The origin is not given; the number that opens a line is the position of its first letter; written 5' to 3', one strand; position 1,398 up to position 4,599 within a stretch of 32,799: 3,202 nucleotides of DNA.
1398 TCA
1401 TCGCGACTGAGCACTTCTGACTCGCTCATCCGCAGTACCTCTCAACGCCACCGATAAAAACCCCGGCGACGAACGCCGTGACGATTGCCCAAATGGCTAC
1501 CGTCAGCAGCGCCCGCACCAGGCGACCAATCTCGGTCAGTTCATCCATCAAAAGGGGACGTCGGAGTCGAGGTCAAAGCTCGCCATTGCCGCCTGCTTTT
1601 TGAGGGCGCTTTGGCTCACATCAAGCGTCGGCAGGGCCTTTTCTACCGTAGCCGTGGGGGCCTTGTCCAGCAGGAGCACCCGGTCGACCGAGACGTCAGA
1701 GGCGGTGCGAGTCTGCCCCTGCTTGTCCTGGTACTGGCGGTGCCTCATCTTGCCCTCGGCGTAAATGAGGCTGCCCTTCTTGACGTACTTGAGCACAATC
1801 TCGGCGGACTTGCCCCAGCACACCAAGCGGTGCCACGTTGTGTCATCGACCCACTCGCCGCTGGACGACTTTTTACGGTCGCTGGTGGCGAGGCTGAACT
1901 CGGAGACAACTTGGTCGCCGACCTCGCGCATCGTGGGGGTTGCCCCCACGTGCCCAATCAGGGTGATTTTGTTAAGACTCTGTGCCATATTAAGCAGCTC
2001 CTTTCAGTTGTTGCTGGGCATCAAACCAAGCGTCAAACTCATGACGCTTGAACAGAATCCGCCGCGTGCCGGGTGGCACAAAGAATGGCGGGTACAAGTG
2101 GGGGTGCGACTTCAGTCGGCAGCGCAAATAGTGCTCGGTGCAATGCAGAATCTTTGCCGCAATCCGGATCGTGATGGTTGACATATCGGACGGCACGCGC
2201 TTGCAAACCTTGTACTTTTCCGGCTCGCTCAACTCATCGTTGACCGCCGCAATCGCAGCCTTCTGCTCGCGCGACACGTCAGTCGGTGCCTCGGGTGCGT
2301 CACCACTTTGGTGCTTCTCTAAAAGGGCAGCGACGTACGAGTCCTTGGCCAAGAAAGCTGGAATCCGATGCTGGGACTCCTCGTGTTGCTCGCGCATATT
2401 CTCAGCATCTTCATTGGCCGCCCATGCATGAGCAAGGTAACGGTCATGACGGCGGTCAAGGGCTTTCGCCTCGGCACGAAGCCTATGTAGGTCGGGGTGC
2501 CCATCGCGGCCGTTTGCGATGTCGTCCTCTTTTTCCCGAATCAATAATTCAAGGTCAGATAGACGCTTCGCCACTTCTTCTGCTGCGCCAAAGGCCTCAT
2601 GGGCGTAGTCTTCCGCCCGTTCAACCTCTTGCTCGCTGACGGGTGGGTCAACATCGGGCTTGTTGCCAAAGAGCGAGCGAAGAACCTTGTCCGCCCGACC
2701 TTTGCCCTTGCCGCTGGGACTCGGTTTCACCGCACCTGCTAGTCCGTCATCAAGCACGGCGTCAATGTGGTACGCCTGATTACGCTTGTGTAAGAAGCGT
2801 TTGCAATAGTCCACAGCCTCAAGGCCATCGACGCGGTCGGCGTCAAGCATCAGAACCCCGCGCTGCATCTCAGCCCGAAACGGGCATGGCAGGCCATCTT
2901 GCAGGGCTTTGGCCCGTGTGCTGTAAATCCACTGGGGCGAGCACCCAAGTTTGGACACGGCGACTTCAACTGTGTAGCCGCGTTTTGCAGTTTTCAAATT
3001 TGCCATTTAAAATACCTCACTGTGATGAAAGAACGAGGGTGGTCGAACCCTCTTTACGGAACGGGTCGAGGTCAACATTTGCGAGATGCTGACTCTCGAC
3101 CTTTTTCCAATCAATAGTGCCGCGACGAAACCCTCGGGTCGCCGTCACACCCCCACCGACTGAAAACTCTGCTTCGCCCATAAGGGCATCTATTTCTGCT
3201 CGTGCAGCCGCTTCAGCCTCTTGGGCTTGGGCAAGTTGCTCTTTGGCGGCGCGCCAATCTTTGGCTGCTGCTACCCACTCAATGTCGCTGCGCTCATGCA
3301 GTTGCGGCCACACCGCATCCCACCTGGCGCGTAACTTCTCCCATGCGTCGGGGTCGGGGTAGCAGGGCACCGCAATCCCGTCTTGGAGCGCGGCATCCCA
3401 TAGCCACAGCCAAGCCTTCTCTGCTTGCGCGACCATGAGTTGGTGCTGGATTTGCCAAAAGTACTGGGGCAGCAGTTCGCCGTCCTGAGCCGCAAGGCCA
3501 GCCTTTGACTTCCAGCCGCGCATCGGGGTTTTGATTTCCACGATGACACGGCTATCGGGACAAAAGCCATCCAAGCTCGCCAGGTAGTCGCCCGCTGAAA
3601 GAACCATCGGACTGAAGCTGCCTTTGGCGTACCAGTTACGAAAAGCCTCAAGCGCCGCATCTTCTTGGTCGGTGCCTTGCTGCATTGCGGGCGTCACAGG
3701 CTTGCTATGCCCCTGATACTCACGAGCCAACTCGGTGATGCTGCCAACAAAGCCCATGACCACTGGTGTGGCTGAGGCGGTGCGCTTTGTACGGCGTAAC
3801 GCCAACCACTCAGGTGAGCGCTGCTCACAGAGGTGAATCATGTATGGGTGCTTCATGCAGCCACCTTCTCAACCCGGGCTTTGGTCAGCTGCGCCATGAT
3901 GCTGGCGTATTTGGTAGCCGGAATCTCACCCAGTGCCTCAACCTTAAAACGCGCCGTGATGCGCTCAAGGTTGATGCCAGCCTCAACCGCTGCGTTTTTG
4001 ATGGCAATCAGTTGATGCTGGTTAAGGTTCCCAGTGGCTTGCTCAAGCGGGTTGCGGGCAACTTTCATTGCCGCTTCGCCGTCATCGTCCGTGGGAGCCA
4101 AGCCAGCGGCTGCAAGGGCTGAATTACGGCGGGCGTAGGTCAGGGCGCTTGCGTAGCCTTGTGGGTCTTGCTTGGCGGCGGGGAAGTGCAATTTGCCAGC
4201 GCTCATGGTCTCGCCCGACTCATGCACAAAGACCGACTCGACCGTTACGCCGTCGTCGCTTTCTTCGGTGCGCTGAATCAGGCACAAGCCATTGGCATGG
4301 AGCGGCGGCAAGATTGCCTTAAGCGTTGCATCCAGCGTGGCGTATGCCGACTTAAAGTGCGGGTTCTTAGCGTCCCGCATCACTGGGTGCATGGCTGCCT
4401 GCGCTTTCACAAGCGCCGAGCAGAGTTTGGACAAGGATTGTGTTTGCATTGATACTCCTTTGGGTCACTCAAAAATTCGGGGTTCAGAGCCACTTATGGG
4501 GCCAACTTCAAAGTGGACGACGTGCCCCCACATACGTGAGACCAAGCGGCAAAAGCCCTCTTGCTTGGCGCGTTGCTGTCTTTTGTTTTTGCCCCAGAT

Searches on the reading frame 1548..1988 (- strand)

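Call 17: search_protein_families(library=pfam, proteins=[window:1548-1988:-], max_evalue=0.01)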
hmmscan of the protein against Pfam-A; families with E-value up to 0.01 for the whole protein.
window:1548-1988:- (146 aa): 1 family
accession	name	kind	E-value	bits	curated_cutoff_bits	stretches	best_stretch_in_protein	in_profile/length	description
PF00436.31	SSB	-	2.4e-27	95.4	26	1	5-106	1-103/104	Single-strand binding protein family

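Call 18: search_protein_families(library=phrogs, proteins=[window:1548-1988:-], max_evalue=0.001)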
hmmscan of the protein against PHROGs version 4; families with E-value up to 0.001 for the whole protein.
window:1548-1988:- (146 aa): 1 family
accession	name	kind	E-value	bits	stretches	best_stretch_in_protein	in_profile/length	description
phrog_44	-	DNA, RNA and nucleotide metabolism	4.8e-35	122.6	1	1-146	83-228/271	single strand DNA binding protein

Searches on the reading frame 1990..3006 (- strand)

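Call 17: search_protein_families(library=pfam, proteins=[window:1990-3006:-], max_evalue=0.01)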
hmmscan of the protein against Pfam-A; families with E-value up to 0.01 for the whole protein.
window:1990-3006:- (338 aa): 2 families
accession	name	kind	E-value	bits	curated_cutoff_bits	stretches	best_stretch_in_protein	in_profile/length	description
PF13384.12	HTH_23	-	0.00026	21.1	24.6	1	7-41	14-48/50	Homeodomain-like domain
PF12728.13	HTH_17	-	0.0014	19.3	27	0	280-331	4-50/51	Helix-turn-helix domain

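Call 18: search_protein_families(library=phrogs, proteins=[window:1990-3006:-], max_evalue=0.001)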
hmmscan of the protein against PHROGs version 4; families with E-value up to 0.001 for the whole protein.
window:1990-3006:- (338 aa): 1 family
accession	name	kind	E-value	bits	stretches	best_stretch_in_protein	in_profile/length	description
phrog_6058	-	unknown function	0.00017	22.3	0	274-300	21-47/113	-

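Call 21: search_protein_families(library=padloc, proteins=[window:1990-3006:-], max_evalue=1)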
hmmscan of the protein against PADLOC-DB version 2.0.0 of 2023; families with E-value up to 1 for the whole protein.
window:1990-3006:- (338 aa): 0 families

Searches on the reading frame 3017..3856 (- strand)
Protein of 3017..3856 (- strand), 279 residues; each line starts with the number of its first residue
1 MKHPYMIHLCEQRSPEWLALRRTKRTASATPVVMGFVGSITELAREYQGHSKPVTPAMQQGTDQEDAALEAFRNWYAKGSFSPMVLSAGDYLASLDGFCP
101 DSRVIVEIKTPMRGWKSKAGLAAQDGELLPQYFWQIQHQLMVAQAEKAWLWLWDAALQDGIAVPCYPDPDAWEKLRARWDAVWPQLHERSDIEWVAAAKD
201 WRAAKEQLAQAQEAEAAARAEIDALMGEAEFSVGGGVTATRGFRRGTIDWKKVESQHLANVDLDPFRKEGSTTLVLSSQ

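Call 17: search_protein_families(library=pfam, proteins=[window:3017-3856:-], max_evalue=0.01)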
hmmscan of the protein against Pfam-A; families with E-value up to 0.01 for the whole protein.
window:3017-3856:- (279 aa): 1 family
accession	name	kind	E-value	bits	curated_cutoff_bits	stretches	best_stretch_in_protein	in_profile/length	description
PF09588.16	YqaJ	-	2.6e-12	47.7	22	1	16-145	1-149/150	YqaJ-like viral recombinase domain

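Call 18: search_protein_families(library=phrogs, proteins=[window:3017-3856:-], max_evalue=0.001)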
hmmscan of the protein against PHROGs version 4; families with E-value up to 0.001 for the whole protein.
window:3017-3856:- (279 aa): 3 families
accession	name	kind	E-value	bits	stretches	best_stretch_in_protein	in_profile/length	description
phrog_434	-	DNA, RNA and nucleotide metabolism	4.1e-28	99.6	1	5-272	48-355/372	RecE-like recombination exonuclease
phrog_7655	-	DNA, RNA and nucleotide metabolism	1.6e-15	58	1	7-180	3-179/551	RecE-like recombination exonuclease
phrog_149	-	DNA, RNA and nucleotide metabolism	3.9e-12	46.3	1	8-214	595-821/1242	exonuclease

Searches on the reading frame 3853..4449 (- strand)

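Call 17: search_protein_families(library=pfam, proteins=[window:3853-4449:-], max_evalue=0.01)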
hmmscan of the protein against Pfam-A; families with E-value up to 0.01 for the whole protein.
window:3853-4449:- (198 aa): 1 family
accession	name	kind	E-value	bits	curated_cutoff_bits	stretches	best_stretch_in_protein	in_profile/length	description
PF04404.17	ERF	-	5.5e-18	65.8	25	1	11-138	3-140/153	ERF superfamily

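Call 18: search_protein_families(library=phrogs, proteins=[window:3853-4449:-], max_evalue=0.001)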
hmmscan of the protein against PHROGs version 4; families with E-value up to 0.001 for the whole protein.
window:3853-4449:- (198 aa): 5 families
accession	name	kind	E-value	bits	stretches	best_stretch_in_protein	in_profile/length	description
phrog_2324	-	DNA, RNA and nucleotide metabolism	1.8e-36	126.5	1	3-152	5-155/193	Erf-like ssDNA annealing protein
phrog_155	-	DNA, RNA and nucleotide metabolism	5.2e-32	112.6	1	8-191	67-267/308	Erf-like ssDNA annealing protein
phrog_10003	-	other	1.2e-10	42.3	1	27-135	63-178/297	recombinase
phrog_37640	-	unknown function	0.00012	23.1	1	68-146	2-81/169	-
phrog_34817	-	unknown function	0.00053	20.4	1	27-124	38-133/291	-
